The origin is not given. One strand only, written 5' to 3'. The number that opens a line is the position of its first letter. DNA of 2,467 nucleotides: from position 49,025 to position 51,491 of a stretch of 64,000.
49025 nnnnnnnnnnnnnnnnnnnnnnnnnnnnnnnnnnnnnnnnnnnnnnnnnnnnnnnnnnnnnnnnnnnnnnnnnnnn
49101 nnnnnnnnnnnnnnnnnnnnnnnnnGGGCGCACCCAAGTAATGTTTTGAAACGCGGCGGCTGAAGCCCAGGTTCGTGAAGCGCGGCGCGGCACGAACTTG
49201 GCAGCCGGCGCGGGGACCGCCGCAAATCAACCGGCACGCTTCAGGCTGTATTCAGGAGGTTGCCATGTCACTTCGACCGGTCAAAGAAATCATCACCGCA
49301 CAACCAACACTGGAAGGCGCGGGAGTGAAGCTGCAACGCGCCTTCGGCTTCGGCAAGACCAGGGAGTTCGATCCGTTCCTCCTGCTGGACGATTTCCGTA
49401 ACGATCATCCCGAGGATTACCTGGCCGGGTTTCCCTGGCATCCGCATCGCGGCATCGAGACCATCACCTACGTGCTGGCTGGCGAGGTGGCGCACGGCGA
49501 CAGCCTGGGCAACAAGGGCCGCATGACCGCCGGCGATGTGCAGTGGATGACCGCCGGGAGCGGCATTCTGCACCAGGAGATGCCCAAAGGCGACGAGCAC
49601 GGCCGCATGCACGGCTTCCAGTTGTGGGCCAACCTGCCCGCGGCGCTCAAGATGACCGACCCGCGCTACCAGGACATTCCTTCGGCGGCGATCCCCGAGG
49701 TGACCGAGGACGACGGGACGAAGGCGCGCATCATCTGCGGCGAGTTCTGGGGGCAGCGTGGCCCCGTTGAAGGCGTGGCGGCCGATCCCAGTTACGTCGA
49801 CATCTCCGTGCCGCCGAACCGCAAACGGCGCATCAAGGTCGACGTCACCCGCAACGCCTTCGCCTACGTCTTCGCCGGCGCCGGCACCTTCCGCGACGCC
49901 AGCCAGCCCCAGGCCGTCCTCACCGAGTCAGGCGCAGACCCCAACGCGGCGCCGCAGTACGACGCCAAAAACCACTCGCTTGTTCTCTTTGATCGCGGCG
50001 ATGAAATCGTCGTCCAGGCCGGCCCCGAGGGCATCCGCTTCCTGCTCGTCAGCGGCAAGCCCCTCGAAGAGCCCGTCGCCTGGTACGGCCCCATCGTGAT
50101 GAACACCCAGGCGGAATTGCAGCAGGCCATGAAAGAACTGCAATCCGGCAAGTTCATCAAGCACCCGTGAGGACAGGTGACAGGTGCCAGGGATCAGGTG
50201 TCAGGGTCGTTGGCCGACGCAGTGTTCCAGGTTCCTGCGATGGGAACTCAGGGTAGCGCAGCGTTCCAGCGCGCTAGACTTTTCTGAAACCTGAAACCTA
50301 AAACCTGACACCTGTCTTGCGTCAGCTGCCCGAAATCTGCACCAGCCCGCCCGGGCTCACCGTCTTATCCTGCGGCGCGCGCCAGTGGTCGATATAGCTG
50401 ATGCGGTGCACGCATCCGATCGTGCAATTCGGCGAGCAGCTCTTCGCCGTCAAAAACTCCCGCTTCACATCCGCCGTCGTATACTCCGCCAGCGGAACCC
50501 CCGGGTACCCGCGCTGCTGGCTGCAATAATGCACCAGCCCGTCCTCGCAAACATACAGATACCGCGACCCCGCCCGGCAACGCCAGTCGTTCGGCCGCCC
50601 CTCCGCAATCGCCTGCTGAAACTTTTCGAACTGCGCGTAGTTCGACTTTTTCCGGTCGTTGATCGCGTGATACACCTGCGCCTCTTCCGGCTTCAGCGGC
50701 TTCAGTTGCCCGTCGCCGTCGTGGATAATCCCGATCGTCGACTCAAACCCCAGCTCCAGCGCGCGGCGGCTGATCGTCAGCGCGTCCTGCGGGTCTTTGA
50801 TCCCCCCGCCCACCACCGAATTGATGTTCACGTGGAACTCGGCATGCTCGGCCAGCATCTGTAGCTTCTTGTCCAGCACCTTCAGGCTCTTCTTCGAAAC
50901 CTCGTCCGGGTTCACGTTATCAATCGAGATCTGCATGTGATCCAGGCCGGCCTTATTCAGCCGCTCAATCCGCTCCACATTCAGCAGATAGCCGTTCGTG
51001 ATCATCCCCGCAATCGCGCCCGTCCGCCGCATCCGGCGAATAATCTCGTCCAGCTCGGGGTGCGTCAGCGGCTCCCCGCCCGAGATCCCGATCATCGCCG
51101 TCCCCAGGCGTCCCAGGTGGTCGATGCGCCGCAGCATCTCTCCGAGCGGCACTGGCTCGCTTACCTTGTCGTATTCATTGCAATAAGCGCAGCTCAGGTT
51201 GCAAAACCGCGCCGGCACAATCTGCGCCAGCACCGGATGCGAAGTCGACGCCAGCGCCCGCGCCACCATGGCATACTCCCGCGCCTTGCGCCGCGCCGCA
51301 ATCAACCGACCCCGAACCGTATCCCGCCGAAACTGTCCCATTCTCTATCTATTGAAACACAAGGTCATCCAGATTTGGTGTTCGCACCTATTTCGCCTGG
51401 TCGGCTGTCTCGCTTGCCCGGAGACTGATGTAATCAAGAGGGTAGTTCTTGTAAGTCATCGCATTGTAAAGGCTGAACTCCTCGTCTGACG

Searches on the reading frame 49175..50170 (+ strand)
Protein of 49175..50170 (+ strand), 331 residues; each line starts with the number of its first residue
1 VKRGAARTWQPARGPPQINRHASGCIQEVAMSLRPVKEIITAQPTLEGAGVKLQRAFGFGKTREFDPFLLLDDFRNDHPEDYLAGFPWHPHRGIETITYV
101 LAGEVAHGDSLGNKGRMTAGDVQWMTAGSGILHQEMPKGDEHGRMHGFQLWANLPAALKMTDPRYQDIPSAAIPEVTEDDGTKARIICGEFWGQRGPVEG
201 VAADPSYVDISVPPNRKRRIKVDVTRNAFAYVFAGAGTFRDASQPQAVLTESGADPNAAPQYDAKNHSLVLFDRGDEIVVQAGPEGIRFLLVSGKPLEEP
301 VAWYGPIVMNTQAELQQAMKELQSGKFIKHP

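Call 91: search_protein_families(library=pfam, proteins=[window:49175-50170:+], max_evalue=0.00001)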
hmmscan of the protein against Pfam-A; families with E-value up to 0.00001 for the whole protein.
window:49175-50170:+ (331 aa): 2 families
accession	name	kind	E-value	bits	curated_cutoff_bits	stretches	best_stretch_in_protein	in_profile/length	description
PF02678.22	Pirin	-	5e-36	123.4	26.1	1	51-151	2-107/108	Pirin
PF05726.19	Pirin_C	-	5.7e-25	88.1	27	1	207-327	1-102/103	Pirin C-terminal cupin domain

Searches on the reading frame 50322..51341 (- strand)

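Call 91: search_protein_families(library=pfam, proteins=[window:50322-51341:-], max_evalue=0.00001)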
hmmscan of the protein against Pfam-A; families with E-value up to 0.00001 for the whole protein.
window:50322-51341:- (339 aa): 1 family
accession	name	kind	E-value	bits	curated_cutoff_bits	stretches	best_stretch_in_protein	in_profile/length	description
PF04055.27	Radical_SAM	-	7.9e-22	78.6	29.5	1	41-200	1-142/166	Radical SAM superfamily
